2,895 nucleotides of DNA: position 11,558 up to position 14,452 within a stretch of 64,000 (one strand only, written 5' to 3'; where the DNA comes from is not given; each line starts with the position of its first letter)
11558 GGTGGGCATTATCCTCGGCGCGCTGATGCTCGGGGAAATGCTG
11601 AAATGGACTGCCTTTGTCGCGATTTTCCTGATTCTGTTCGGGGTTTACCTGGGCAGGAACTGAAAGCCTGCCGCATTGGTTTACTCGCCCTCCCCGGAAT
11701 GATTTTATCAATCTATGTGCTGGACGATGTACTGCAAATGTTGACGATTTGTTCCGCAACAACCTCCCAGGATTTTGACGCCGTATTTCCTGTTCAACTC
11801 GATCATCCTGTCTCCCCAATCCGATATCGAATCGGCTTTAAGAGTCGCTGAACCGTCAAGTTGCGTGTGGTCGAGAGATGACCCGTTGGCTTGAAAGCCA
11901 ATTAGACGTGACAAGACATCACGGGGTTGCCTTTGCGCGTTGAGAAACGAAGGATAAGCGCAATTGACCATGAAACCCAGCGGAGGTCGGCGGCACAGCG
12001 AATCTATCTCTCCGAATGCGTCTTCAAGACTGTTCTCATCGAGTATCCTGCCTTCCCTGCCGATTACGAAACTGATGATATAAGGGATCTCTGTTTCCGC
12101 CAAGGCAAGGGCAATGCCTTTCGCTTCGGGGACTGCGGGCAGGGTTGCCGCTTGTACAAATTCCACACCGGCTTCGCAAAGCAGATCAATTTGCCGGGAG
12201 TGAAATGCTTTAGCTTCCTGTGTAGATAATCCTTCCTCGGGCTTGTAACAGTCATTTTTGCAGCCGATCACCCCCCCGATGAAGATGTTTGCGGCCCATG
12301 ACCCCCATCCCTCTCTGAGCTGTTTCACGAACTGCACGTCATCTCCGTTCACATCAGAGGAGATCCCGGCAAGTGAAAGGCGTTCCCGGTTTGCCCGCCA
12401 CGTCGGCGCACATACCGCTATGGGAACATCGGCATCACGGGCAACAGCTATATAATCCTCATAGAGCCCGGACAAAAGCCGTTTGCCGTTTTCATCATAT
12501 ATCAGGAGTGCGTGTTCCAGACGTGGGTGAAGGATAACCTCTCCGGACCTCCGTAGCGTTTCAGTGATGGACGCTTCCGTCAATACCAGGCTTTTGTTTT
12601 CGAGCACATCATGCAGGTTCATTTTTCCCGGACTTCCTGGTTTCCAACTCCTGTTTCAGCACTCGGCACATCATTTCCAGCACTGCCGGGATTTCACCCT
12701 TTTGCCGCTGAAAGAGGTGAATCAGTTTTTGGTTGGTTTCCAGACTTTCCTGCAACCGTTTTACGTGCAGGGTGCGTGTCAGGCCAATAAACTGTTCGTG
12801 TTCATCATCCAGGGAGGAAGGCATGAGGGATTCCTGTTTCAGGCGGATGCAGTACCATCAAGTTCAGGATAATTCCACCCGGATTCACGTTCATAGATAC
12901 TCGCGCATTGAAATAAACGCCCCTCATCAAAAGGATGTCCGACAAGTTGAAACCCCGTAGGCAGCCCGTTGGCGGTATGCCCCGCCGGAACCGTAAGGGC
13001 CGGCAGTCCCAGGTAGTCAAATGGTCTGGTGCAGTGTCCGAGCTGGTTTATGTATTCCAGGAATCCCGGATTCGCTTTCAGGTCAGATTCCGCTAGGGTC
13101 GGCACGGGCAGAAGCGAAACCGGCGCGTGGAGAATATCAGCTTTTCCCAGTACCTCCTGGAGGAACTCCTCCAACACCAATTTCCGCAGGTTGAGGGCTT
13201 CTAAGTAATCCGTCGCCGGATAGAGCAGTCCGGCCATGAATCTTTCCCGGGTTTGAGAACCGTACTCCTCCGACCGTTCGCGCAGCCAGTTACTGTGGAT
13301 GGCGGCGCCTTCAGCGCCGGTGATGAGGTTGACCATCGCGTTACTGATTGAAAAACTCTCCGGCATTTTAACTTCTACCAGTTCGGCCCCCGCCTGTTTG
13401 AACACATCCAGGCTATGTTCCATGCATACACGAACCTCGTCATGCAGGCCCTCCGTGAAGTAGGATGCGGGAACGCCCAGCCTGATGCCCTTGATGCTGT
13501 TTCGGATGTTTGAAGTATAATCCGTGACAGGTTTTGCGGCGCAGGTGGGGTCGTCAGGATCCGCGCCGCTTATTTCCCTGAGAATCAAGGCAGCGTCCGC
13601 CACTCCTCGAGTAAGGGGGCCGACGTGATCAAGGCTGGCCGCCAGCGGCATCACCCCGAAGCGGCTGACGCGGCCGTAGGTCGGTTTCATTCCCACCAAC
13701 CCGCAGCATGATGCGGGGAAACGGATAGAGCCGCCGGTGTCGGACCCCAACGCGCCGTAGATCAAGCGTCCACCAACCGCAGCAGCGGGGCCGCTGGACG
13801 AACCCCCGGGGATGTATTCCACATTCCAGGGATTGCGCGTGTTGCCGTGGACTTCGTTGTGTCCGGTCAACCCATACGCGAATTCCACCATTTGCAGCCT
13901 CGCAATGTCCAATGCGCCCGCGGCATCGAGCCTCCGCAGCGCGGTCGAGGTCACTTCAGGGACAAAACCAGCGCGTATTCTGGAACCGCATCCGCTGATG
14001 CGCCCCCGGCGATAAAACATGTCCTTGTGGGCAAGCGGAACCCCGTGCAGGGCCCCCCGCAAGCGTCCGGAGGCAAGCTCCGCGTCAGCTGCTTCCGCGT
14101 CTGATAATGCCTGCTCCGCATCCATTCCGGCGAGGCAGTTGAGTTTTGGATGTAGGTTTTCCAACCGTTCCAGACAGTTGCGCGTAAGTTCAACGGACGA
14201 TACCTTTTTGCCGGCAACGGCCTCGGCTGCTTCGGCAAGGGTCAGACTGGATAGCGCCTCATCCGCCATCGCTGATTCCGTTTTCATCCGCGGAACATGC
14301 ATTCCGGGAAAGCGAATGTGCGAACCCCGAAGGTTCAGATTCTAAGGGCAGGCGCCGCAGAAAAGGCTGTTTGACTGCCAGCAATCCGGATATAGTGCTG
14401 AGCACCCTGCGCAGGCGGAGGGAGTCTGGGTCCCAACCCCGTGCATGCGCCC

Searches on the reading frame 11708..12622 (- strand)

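Call 72: search_protein_families(library=pfam, proteins=[window:11708-12622:-], max_evalue=0.001)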
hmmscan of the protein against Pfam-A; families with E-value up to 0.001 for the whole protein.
window:11708-12622:- (304 aa): 1 family
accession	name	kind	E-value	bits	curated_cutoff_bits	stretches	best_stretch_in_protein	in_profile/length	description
PF02574.22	S-methyl_trans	-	1.2e-27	98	22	1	47-301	31-281/283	Homocysteine S-methyltransferase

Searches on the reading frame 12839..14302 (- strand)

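Call 72: search_protein_families(library=pfam, proteins=[window:12839-14302:-], max_evalue=0.001)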
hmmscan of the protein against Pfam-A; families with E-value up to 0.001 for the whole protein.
window:12839-14302:- (487 aa): 1 family
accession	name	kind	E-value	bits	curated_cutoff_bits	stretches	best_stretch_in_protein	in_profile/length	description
PF01425.27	Amidase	-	1.6e-105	354.2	27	1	38-463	1-444/445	Amidase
